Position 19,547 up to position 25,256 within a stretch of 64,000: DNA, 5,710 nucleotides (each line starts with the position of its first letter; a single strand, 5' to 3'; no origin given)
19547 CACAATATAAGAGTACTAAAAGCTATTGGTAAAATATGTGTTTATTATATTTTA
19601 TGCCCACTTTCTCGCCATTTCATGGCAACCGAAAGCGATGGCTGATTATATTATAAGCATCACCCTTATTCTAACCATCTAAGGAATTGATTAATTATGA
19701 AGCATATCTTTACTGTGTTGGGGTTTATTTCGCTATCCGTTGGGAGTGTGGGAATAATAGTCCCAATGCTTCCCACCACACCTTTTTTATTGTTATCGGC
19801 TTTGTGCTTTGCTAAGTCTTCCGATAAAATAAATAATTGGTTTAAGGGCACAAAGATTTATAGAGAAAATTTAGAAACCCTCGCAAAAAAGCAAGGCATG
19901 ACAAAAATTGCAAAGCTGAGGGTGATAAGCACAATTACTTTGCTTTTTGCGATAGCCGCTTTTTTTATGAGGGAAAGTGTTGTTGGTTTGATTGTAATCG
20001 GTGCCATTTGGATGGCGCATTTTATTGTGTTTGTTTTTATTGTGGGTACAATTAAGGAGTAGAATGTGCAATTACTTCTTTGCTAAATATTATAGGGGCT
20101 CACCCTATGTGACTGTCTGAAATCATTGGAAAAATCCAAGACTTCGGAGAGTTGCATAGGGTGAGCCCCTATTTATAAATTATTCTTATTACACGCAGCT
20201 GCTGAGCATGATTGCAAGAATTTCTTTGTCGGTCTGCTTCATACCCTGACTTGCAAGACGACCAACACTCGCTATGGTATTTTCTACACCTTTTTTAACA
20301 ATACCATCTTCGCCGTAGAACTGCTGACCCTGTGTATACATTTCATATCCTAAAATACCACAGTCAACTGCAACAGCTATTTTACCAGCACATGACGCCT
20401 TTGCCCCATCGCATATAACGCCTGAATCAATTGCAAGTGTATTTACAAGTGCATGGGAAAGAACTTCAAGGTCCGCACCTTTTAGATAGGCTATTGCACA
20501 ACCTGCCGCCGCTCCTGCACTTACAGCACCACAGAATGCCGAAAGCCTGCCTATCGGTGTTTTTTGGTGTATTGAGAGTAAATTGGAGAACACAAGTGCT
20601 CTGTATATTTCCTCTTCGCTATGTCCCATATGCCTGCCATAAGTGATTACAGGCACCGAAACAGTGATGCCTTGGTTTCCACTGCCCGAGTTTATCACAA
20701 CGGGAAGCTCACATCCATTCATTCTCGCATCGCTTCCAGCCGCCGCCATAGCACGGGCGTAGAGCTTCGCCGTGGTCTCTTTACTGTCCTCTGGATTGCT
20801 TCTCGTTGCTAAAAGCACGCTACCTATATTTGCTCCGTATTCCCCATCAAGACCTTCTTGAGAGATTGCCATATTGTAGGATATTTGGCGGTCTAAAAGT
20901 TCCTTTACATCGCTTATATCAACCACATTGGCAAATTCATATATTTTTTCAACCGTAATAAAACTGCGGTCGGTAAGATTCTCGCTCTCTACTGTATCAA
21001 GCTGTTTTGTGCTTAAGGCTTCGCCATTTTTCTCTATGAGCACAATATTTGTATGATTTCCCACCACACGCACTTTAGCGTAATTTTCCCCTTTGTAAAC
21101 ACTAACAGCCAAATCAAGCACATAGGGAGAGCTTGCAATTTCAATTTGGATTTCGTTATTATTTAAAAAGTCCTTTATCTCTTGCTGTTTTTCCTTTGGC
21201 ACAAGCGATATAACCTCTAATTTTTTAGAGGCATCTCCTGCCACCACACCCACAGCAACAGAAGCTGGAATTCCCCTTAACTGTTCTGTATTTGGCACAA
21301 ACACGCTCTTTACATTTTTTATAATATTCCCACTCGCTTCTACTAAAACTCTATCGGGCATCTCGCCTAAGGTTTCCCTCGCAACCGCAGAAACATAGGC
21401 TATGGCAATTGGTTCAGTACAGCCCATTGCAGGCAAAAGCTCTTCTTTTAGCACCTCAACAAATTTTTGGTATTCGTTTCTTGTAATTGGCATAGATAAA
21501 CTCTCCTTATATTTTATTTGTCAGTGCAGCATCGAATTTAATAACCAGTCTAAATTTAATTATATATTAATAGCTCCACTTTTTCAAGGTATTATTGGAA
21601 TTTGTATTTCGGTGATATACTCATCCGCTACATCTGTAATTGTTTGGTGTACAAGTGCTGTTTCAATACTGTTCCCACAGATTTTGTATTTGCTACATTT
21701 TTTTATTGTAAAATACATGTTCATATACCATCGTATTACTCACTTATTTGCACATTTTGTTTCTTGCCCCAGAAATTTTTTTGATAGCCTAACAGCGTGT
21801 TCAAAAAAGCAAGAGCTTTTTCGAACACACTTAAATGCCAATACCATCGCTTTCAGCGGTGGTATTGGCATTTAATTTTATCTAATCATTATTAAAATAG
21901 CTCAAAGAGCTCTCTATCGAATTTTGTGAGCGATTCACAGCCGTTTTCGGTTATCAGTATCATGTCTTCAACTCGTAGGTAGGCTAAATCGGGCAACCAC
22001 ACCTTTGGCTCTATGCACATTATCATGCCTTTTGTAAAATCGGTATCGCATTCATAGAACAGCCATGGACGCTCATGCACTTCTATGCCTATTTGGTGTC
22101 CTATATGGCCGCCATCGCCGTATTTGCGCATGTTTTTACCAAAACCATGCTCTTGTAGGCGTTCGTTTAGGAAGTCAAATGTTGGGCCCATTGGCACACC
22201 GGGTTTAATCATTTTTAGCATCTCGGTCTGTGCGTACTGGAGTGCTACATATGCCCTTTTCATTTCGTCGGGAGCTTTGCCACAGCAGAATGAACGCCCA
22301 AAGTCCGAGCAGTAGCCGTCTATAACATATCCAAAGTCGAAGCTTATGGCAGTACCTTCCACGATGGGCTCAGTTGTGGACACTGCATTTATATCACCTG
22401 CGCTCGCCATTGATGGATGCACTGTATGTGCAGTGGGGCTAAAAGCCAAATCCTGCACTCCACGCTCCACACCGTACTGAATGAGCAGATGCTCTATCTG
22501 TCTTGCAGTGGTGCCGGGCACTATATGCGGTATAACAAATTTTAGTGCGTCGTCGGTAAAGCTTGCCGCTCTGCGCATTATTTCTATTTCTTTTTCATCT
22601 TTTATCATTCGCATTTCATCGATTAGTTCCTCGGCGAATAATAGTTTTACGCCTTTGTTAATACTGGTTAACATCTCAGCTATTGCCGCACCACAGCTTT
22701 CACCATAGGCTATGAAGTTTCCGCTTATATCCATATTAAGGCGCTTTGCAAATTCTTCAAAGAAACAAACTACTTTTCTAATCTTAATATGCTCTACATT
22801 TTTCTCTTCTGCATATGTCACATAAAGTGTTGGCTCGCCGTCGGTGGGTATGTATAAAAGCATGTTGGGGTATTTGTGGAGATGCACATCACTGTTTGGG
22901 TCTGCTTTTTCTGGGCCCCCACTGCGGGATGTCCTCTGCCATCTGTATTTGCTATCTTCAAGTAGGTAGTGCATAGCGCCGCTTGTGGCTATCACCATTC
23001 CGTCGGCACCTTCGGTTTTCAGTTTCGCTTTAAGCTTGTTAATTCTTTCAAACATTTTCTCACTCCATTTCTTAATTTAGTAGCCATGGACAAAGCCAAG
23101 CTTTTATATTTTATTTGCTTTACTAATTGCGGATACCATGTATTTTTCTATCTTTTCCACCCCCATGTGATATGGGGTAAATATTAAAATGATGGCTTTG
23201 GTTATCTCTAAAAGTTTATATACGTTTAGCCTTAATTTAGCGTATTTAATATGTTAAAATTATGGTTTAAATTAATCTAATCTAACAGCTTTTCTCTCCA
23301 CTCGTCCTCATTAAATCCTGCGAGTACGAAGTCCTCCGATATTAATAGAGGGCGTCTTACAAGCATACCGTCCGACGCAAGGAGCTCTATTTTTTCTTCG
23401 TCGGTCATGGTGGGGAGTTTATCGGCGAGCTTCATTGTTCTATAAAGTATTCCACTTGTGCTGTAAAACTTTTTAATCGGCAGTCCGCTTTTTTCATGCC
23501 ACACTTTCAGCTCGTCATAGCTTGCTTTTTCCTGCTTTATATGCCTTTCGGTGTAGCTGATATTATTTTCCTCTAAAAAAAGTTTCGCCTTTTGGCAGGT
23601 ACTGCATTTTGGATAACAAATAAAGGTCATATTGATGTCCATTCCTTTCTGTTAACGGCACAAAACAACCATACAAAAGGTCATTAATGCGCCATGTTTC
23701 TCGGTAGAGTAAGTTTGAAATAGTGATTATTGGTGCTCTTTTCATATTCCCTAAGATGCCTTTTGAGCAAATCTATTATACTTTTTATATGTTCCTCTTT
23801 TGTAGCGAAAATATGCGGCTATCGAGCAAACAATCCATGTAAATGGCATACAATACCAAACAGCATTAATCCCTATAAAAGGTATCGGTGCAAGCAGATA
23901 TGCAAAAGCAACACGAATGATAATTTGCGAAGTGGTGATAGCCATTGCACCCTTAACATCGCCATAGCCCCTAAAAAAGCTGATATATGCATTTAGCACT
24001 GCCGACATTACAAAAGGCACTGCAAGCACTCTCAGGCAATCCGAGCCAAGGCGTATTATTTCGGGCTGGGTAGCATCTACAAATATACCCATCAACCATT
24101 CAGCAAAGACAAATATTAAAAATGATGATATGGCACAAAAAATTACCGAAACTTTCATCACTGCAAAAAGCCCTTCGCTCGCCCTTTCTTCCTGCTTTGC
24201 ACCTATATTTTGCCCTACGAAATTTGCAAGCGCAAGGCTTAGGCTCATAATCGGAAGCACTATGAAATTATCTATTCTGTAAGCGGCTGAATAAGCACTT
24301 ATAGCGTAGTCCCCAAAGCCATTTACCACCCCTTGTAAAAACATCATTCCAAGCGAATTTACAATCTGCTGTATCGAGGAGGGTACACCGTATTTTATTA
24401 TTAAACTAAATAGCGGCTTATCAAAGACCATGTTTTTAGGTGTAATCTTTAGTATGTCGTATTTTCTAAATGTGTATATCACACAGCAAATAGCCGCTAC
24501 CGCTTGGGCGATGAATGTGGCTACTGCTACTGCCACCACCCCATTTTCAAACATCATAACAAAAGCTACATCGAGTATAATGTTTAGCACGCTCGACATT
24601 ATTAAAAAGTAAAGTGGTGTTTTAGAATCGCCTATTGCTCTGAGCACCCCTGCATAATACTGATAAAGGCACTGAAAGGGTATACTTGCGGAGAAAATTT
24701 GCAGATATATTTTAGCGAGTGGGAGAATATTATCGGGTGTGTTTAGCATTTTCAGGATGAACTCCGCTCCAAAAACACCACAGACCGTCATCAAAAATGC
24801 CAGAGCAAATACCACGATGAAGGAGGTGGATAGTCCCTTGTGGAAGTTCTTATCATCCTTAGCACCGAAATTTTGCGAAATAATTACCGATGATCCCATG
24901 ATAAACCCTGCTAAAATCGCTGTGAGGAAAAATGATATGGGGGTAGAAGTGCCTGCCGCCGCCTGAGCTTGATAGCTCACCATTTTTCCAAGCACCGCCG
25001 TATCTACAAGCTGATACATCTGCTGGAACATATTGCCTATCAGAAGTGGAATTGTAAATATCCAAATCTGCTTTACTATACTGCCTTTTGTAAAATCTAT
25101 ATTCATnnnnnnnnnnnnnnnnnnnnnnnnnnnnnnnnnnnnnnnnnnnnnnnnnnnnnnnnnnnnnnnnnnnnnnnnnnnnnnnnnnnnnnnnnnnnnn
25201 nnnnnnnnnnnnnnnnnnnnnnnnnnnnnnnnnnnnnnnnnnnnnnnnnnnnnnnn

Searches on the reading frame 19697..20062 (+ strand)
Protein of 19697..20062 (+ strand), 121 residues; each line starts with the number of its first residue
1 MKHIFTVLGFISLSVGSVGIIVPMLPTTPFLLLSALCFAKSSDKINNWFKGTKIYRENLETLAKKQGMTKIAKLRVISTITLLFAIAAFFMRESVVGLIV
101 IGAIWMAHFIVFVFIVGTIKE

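Call 18: search_protein_families(library=pfam, proteins=[window:19697-20062:+])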
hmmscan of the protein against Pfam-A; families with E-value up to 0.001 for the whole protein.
window:19697-20062:+ (121 aa): 1 family
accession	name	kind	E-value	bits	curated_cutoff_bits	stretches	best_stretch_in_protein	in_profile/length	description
PF04304.18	DUF454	-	9e-31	106.7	35.1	1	2-114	1-112/115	Protein of unknown function (DUF454)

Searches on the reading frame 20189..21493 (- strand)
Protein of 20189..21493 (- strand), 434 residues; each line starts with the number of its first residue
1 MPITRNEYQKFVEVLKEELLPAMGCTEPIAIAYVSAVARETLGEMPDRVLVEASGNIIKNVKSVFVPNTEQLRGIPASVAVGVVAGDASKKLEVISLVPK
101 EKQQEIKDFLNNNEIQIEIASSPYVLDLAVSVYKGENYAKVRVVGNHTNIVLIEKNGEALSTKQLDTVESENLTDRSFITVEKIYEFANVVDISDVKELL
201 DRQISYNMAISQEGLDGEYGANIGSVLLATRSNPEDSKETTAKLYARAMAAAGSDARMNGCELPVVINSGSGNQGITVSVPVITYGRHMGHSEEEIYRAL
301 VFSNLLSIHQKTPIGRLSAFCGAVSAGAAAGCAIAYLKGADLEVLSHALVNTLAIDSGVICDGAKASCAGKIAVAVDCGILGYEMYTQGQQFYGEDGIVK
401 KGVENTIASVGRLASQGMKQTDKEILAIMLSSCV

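Call 19: search_protein_families(library=pfam, proteins=[window:20189-21493:-])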
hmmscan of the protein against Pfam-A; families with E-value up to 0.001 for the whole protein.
window:20189-21493:- (434 aa): 1 family
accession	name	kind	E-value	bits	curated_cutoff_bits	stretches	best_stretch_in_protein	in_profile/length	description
PF03313.21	SDH_alpha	-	3.6e-61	207.5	26.4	1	90-427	2-260/260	Serine dehydratase alpha chain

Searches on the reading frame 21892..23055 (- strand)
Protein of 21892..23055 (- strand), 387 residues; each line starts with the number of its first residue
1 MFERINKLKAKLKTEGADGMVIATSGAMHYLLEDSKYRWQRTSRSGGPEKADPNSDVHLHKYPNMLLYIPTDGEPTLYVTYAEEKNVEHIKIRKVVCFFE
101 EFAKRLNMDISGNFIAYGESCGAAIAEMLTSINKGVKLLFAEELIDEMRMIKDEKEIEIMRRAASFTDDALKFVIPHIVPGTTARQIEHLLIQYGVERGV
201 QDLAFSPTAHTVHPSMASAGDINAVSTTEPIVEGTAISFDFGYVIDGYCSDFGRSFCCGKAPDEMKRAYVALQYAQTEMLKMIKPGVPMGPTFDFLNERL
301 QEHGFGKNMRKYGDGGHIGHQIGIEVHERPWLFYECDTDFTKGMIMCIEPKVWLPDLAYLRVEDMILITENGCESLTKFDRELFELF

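Call 19: search_protein_families(library=pfam, proteins=[window:21892-23055:-])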
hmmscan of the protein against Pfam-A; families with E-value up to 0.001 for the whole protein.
window:21892-23055:- (387 aa): 2 families
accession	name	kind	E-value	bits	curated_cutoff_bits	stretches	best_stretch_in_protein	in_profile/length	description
PF00557.29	Peptidase_M24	-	1.8e-37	129.6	23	1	158-370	1-208/208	Metallopeptidase family M24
PF01321.24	Creatinase_N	-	5e-05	24.3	22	1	4-151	1-128/128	Creatinase/Prolidase N-terminal domain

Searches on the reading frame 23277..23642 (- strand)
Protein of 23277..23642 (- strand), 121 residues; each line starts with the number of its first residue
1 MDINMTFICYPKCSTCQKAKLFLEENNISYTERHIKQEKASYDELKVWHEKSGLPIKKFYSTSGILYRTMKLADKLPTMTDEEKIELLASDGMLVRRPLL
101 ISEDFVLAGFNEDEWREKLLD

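Call 18: search_protein_families(library=pfam, proteins=[window:23277-23642:-])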
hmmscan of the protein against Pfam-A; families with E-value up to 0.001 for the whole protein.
window:23277-23642:- (121 aa): 2 families
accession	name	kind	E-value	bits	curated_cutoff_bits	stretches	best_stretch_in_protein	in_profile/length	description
PF03960.21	ArsC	-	6.1e-15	55.7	24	1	10-117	3-78/79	ArsC family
PF00462.30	Glutaredoxin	-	3.9e-06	27.4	22.9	1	11-49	7-45/60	Glutaredoxin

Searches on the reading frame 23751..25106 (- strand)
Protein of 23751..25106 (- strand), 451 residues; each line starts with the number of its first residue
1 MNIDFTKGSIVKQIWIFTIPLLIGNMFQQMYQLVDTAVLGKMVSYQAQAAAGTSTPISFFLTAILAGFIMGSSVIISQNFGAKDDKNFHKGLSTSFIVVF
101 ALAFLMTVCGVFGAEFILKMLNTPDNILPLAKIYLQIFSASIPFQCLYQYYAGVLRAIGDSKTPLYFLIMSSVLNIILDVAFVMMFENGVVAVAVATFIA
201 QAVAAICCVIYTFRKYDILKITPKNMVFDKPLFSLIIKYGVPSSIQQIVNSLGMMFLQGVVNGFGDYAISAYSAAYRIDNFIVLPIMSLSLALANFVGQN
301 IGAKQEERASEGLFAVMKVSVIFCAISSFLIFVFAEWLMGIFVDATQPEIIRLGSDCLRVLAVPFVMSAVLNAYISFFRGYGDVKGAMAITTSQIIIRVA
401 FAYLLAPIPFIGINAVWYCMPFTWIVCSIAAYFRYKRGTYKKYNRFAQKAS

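Call 16: find_encoding_contigs(protein=window:23751-25106:-, flank=3000, max_places=6)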
Protein window:23751-25106:- (451 aa): no gene with exactly this product is on record in the collection.

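Call 19: search_protein_families(library=pfam, proteins=[window:23751-25106:-])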
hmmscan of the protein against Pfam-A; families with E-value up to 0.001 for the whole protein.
window:23751-25106:- (451 aa): 2 families
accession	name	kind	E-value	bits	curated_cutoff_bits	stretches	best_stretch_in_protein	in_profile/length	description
PF01554.23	MatE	-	7e-60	201.8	24.9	2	20-179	1-159/161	MatE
PF03023.19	MurJ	-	3.3e-07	29.7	27.4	1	11-220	196-407/451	Lipid II flippase MurJ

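Call 51: find_homologous_proteins(query=window:23751-25106:-, max_evalue=1e-50)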
Query window:23751-25106:- (451 aa): 2864 proteins with E <= 1e-50 among 8000 candidates; the best 120 are listed.
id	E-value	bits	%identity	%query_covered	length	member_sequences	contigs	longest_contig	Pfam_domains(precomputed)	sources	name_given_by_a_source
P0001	3.2e-288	974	100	100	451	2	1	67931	PF01554.24,PF03023.20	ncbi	-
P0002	1.7e-167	576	59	99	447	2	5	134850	PF01943.23,PF01554.24,PF13440.12,PF03023.20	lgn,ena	-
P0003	5.2e-156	538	56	100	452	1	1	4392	PF01943.23,PF01554.24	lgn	-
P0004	4.2e-154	532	54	100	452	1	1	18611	PF01943.23,PF01554.24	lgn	-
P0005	1.4e-136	474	53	98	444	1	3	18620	PF01554.24,PF03023.20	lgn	-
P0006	5.2e-119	416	45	96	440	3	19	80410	PF01943.23,PF01554.24,PF13440.12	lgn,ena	-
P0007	2.4e-118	414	45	97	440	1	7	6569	PF01943.23,PF01554.24,PF03023.20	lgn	-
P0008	4.6e-112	393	45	98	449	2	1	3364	PF01554.24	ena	-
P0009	1.6e-110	388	44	98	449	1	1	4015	PF01554.24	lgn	-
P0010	7.5e-110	386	44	98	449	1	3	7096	PF01554.24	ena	-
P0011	1.1e-109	386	44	98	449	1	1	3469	PF01943.23,PF01554.24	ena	-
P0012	5.4e-109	383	43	99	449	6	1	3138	PF01943.23,PF01554.24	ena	-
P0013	9.3e-109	383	43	99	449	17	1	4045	PF01943.23,PF01554.24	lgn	-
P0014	1.1e-108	382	41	98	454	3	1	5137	PF01943.23,PF01554.24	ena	-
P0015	1.3e-107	379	42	98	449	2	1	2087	PF01943.23,PF01554.24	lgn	-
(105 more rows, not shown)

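Call 52: find_encoding_contigs(protein=P0001, flank=4000, max_places=6)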
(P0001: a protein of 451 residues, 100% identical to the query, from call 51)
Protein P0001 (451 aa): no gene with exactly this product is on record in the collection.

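Call 53: list_cluster_members(proteins=[P0001])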
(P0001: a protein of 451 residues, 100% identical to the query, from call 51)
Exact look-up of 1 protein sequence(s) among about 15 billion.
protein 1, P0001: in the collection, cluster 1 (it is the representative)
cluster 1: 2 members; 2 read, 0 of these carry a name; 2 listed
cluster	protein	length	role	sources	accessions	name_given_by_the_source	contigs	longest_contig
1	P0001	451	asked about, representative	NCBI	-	-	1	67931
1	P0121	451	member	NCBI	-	-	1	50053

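Call 54: find_encoding_contigs(protein=P0121, flank=4000, max_places=4)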
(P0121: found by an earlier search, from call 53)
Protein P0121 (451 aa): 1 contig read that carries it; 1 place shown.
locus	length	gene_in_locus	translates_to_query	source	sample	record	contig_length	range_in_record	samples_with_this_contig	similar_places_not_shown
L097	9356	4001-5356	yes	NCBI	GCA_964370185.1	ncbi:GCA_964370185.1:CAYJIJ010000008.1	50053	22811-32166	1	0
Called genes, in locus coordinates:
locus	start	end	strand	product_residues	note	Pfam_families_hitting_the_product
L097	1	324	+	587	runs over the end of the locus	PF08439:Peptidase_M3_N, PF01432:Peptidase_M3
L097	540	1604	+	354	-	PF01321:Creatinase_N, PF00557:Peptidase_M24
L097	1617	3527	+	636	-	PF02129:Peptidase_S15 (weak), PF00561:Abhydrolase_1 (faint), PF00326:Peptidase_S9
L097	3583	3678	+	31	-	-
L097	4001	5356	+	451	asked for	PF03023:MurJ (weak), PF01554:MatE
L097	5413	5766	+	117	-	PF00462:Glutaredoxin (weak), PF03960:ArsC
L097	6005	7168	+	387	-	PF00557:Peptidase_M24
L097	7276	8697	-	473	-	PF00474:SSF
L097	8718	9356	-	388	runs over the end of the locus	PF01546:Peptidase_M20, PF07687:M20_dimer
